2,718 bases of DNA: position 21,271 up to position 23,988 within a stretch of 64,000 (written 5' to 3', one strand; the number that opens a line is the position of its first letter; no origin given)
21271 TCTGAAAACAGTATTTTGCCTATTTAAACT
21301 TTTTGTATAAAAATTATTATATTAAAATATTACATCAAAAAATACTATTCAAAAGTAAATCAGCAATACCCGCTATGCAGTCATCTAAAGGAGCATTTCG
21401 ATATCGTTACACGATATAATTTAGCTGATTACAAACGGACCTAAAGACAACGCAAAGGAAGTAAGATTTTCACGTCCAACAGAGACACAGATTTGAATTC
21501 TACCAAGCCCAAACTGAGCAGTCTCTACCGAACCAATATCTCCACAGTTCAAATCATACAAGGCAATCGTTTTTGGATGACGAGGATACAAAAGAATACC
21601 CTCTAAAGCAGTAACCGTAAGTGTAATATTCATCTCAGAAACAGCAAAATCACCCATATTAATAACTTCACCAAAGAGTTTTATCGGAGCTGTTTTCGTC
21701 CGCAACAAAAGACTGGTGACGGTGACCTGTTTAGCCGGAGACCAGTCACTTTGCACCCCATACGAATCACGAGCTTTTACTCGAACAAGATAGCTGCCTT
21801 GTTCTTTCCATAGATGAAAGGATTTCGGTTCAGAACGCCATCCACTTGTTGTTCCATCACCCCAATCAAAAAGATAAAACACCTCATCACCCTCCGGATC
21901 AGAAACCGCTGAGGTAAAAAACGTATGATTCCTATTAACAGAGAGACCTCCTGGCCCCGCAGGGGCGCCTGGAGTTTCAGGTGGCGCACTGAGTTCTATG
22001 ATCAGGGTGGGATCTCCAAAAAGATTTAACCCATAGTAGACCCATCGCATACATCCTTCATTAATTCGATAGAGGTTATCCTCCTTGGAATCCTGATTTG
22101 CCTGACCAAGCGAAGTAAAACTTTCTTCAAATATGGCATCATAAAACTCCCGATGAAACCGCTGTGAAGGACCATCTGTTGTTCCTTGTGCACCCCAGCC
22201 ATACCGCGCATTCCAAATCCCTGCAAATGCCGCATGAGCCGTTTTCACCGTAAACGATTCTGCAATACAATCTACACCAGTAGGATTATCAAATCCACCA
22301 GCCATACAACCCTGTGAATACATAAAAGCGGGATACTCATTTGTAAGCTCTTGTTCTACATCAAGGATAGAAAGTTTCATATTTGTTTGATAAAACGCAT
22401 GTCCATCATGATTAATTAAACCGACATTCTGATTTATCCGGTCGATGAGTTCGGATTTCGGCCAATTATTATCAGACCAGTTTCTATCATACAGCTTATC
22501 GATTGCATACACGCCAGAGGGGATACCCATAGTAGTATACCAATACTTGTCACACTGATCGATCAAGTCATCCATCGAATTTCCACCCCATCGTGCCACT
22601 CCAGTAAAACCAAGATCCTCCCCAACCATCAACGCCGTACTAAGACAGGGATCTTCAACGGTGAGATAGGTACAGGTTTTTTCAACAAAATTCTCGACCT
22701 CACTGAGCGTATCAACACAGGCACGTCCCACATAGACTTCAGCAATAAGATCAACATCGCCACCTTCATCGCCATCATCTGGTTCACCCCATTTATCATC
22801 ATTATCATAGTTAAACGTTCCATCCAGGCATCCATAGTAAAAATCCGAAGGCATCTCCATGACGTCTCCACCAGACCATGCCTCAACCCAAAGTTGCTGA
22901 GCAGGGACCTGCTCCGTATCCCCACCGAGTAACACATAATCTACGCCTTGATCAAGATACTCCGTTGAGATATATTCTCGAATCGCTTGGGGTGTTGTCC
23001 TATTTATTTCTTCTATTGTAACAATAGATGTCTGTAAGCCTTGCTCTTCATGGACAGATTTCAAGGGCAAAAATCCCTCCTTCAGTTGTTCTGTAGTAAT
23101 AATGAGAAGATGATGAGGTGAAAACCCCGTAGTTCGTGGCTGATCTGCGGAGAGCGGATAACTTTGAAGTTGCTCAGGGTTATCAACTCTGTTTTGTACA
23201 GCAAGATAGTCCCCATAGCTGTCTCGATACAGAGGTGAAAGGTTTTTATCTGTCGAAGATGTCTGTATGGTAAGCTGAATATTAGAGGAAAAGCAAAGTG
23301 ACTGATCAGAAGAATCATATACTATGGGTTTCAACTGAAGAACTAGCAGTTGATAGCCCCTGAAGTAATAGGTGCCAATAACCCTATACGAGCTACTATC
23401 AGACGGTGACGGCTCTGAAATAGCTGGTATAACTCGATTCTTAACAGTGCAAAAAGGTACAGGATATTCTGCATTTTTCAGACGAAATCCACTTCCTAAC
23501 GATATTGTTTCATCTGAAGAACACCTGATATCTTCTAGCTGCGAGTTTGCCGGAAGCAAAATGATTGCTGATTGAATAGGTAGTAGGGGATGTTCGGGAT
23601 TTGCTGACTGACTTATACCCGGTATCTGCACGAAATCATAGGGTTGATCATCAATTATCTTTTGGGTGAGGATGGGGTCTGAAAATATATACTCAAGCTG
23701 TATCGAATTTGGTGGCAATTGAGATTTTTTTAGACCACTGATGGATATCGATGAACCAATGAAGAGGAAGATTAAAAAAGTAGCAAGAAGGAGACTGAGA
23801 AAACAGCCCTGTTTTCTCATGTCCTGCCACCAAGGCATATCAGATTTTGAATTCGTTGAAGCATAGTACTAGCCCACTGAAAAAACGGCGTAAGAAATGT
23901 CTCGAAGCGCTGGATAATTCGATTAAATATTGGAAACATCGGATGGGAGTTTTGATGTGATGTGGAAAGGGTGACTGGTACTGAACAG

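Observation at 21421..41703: About 20 kb island of six consecutive giant secreted proteins: peptidases C25 and S8, a pseudo-C25 giant, a BNR propeller, a DUF2341/LamG protein and an SBBP propeller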

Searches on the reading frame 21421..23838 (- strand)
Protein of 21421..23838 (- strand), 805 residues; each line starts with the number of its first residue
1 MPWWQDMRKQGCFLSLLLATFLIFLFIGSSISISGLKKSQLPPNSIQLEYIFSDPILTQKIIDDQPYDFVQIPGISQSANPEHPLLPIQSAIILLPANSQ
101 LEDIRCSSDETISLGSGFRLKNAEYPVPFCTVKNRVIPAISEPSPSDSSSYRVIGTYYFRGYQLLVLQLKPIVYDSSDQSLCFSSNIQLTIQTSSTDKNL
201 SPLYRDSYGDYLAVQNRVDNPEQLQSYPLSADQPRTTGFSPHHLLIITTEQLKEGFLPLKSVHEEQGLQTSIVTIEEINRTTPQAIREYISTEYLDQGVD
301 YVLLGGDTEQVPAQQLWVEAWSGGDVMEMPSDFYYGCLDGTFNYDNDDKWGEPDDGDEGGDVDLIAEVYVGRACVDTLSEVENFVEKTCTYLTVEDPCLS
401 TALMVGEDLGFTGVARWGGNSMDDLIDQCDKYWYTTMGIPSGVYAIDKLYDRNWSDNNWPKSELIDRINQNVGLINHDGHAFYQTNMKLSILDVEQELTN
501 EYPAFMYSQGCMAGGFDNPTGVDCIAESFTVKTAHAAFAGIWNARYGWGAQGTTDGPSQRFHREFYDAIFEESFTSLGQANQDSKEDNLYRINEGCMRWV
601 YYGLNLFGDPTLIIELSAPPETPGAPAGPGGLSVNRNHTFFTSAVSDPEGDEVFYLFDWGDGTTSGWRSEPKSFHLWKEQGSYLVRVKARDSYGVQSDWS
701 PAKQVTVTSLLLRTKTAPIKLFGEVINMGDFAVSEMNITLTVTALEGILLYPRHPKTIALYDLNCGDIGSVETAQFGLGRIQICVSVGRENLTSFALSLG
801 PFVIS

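Call 3: search_protein_families(library=pfam, proteins=[window:21421-23838:-], max_evalue=0.01)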
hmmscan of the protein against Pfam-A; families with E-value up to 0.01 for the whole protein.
window:21421-23838:- (805 aa): 3 families
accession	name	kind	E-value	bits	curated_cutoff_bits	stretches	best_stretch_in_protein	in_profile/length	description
PF01364.23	Peptidase_C25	-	8.2e-50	170.5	23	1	245-612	2-372/374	Peptidase family C25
PF00801.26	PKD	-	5e-09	36.5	23.5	1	630-698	9-74/80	PKD domain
PF18911.6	PKD_4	-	3.3e-07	30.7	27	1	633-705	15-83/85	PKD domain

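Call 10: search_solved_structures(query=window:21421-23838:-, max_evalue=0.01, show_alignments=2)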
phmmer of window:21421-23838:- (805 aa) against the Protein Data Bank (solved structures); distinct sequences matched with E-value up to 0.01: 10.
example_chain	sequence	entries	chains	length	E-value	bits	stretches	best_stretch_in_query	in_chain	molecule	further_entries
4xed_A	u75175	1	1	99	2.8e-11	45.5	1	618-702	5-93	Peptidase M14, carboxypeptidase A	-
9lrk_A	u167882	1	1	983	2.8e-07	32.2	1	633-705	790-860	Collagenase ColH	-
9lqj_A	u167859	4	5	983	2.9e-07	32.2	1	633-705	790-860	Collagenase ColH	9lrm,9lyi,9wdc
4jgu_A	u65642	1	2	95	3.9e-05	25.2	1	633-700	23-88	ColH protein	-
4jrw_A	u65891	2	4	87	5.1e-05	24.8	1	627-697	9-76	Collagenase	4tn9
4aqo_A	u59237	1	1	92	5.2e-05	24.8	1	626-697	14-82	COLLAGENASE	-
2y72_A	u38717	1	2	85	5.6e-05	24.7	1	627-697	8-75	COLLAGENASE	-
2y3u_A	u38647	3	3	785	0.0024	19.3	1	626-696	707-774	COLLAGENASE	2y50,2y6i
4u6t_A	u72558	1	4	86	0.0067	17.8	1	640-697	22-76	ColH protein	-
4u7k_A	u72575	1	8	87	0.0069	17.7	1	640-697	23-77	ColH protein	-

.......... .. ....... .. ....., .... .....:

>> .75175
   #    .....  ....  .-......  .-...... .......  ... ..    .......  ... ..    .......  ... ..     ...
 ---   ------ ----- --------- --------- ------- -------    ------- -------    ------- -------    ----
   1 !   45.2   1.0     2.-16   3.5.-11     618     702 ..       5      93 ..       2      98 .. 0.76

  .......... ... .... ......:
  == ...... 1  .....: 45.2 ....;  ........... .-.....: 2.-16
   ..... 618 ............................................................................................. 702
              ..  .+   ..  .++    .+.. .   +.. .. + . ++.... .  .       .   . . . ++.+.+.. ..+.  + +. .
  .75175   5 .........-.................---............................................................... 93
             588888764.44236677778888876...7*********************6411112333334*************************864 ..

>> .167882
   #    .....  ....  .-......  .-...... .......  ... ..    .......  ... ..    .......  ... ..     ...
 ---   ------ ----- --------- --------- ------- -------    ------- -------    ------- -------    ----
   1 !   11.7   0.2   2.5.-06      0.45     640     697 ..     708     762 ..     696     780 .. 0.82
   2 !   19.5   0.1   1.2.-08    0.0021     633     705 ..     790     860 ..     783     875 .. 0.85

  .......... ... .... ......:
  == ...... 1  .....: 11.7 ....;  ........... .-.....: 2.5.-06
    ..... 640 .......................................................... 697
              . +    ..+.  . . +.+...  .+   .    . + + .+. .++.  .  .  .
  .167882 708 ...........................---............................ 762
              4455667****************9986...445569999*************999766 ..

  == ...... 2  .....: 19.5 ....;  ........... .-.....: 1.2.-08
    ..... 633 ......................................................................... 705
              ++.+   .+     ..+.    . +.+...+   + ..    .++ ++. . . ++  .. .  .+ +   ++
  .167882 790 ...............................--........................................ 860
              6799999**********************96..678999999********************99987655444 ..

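Call 16: search_protein_families(library=ncbifam, proteins=[window:21421-23838:-], max_evalue=0.1)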
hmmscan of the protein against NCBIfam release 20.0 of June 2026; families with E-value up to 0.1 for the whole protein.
window:21421-23838:- (805 aa): 1 family
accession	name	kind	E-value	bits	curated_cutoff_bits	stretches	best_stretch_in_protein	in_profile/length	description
NF033707.1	T9SS_sortase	equivalog_domain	1.7e-12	45.9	420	1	206-616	334-734/1095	type IX secretion system sortase PorU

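Call 19: find_homologous_proteins(query=window:21421-23838:-, max_evalue=0.00001)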
Query window:21421-23838:- (805 aa): 889 proteins with E <= 0.00001 among 8000 candidates; the best 120 are listed.
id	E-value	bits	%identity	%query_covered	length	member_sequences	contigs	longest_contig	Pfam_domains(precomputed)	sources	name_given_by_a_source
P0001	1.8e-195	670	45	87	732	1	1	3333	PF00801.27,PF01364.25,PF18911.7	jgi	jgi:hypothetical protein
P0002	2.1e-193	663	43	99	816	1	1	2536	PF08126.17,PF01364.25,PF18911.7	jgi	jgi:hypothetical protein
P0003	2.6e-190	653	46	86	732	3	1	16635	PF08126.17,PF00801.27,PF01364.25,PF18911.7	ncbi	ncbi:MAG: C25 family cysteine peptidase [Thermoplasmatota archaeon]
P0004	1.7e-187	643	46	84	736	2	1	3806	PF08126.17,PF00801.27,PF01364.25,PF18911.7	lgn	-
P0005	6.1e-187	642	43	88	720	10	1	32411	PF08126.17,PF00801.27,PF01364.25,PF18911.7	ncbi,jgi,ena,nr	ncbi:hypothetical protein B6U81_00660 [Thermoplasmatales archaeon ex4484_30]|nr:MAG: hypothetical pr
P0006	2.6e-186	639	41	99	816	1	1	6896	PF08126.17,PF01364.25,PF18911.7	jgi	jgi:hypothetical protein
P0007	3.1e-186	639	44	92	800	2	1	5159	PF08126.17,PF01364.25,PF18911.7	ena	-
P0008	1.1e-185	637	45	84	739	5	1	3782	PF08126.17,PF00801.27,PF01364.25,PF18911.7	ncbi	ncbi:MAG: hypothetical protein DRN08_03550, partial [Thermoplasmata archaeon]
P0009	3.5e-185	636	42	92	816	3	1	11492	PF08126.17,PF01364.25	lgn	-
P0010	4.7e-185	635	45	86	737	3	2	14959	PF08126.17,PF00801.27,PF01364.25,PF18911.7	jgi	jgi:hypothetical protein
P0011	5.3e-185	635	45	84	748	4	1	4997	PF08126.17,PF00801.27,PF01364.25,PF18911.7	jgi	-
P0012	1.6e-184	634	45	85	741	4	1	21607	PF08126.17,PF00801.27,PF01364.25,PF18911.7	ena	-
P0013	1.7e-184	633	44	95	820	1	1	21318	PF08126.17,PF01364.25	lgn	-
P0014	2.2e-184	633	45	86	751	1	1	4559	PF08126.17,PF00801.27,PF01364.25,PF18911.7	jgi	jgi:hypothetical protein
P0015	5.5e-184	632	47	85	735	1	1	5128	PF08126.17,PF00801.27,PF01364.25,PF18911.7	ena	-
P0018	5.7e-183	628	43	88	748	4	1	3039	PF08126.17,PF00801.27,PF01364.25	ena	-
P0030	4.9e-181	622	45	86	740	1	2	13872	PF08126.17,PF00801.27,PF01364.25,PF18911.7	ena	-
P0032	2.0e-180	620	43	94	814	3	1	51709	PF08126.17,PF01364.25,PF18911.7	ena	-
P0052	1.5e-178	614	41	96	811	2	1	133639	PF08126.17,PF00801.27,PF01364.25,PF18911.7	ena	-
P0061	1.6e-177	610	44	86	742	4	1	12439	PF08126.17,PF00801.27,PF01364.25,PF18911.7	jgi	-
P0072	3.4e-176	606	42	99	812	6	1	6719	PF08126.17,PF00801.27,PF01364.25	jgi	jgi:hypothetical protein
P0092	1.6e-173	597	42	85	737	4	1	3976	PF08126.17,PF01364.25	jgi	jgi:hypothetical protein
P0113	8.6e-171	588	42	85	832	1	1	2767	PF08126.17,PF00801.27,PF01364.25,PF18911.7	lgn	-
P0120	3.0e-170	586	44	86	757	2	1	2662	PF08126.17,PF01364.25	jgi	jgi:hypothetical protein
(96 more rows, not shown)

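Call 20: find_encoding_contigs(protein=P0052, flank=10000, max_places=2)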
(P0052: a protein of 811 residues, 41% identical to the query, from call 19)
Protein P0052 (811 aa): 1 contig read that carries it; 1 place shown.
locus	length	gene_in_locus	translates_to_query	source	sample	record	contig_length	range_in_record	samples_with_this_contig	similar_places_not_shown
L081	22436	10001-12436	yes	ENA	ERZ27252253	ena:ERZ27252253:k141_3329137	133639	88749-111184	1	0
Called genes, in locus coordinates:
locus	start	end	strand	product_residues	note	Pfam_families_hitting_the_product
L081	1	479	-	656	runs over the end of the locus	PF05833:NFACT_N, PF05670:NFACT-R_1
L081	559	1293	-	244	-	PF01835:MG2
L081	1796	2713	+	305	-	PF00989:PAS (faint), PF13188:PAS_8 (faint), PF08448:PAS_4, PF13426:PAS_9 (weak), PF08448:PAS_4, PF13426:PAS_9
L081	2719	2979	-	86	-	-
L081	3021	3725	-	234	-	PF01470:Peptidase_C15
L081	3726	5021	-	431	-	PF04389:Peptidase_M28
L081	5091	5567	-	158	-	PF01988:VIT1 (weak)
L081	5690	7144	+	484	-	PF00939:Na_sulph_symp, PF03600:CitMHS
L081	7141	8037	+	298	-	PF00582:Usp (weak)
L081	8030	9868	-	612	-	PF00112:Peptidase_C1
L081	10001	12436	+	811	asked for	PF08126:Propeptide_C25, PF01364:Peptidase_C25, PF18911:PKD_4 (weak), PF00801:PKD (weak)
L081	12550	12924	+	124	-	PF00072:Response_reg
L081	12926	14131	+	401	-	-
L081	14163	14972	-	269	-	PF12679:ABC2_membrane_2, PF10920:DUF2705 (weak), PF12698:ABC2_membrane_3, PF13346:ABC2_membrane_5 (weak)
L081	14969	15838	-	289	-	PF00005:ABC_tran, PF13304:AAA_21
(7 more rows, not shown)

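Call 21: find_encoding_contigs(protein=P0032, flank=10000, max_places=2)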
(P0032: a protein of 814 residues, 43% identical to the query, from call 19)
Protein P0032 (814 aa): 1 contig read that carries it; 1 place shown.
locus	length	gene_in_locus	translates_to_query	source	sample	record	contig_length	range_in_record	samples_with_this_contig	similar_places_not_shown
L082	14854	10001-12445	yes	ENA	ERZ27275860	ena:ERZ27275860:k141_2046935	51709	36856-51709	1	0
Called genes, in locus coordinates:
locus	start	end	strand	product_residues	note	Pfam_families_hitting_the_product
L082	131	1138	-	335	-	PF00561:Abhydrolase_1, PF12697:Abhydrolase_6 (faint), PF12146:Hydrolase_4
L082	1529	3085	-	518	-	PF00583:Acetyltransf_1 (faint), PF00795:CN_hydrolase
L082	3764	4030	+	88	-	-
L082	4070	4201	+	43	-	-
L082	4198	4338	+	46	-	-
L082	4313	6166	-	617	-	PF00801:PKD (weak)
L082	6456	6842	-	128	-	-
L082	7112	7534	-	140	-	PF00210:Ferritin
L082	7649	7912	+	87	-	PF12773:DZR (weak), PF13240:Zn_Ribbon_1 (weak), PF10571:UPF0547 (weak)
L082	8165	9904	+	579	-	PF01011:PQQ (faint), PF13360:PQQ_2 (weak), PF13570:Beta-prop_ACSF4, PF13360:PQQ_2, PF13570:Beta-prop_ACSF4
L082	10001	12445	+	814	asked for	PF08126:Propeptide_C25, PF01364:Peptidase_C25, PF18911:PKD_4 (weak)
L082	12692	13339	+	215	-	-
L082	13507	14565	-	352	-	-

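Call 52: list_cluster_members(proteins=[P0226, window:21421-23838:-, window:29647-35592:-, window:23817-26357:-])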
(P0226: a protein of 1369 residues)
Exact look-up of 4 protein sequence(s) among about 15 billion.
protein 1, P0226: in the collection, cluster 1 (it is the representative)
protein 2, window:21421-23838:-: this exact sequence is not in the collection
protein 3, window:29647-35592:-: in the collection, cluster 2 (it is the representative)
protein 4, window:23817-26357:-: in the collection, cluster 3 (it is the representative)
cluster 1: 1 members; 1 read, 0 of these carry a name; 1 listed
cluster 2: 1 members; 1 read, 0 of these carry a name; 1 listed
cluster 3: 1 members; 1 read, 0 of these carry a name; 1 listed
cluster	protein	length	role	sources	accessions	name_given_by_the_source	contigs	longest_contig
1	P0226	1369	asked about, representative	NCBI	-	-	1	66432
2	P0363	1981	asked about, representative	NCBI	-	-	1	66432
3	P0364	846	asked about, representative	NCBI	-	-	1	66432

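Call 82: find_related_loci(query=A7, collection=metagenome_contigs, flank=10000)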
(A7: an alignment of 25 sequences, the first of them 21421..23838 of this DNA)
Query A7 (805 aa) in metagenome_contigs; peptide patterns used: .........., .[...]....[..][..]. (x = any residue, [..] = any of these).
600 stretches matched a pattern (row limit reached: there are more); 237 encode a relative of the query (tblastn E <= 1e-3); the best 80 are kept; 80 distinct loci.
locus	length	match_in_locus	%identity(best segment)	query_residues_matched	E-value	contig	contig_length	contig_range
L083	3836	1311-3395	45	14-707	0e+0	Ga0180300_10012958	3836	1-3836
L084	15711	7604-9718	45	5-700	0e+0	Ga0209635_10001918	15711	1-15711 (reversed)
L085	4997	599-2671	45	38-713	0e+0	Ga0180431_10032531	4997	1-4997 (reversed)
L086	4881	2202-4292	45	8-700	0e+0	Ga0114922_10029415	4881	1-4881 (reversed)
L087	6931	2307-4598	43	52-804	0e+0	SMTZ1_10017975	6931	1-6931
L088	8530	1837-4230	41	12-804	0e+0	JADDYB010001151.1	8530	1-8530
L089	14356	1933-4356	41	6-803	8e-180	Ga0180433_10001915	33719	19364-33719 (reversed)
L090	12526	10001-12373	41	7-787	2e-179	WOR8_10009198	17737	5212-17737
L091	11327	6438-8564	46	5-707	3e-178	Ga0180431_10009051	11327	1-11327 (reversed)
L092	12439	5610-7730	44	5-699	5e-178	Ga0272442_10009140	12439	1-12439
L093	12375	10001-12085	43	34-722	1e-177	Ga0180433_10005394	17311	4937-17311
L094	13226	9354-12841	43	17-710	2e-175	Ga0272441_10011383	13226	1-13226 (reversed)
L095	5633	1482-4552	42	14-713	1e-176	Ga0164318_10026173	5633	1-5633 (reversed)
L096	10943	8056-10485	40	5-805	1e-172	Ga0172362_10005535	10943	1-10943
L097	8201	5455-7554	42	8-700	1e-172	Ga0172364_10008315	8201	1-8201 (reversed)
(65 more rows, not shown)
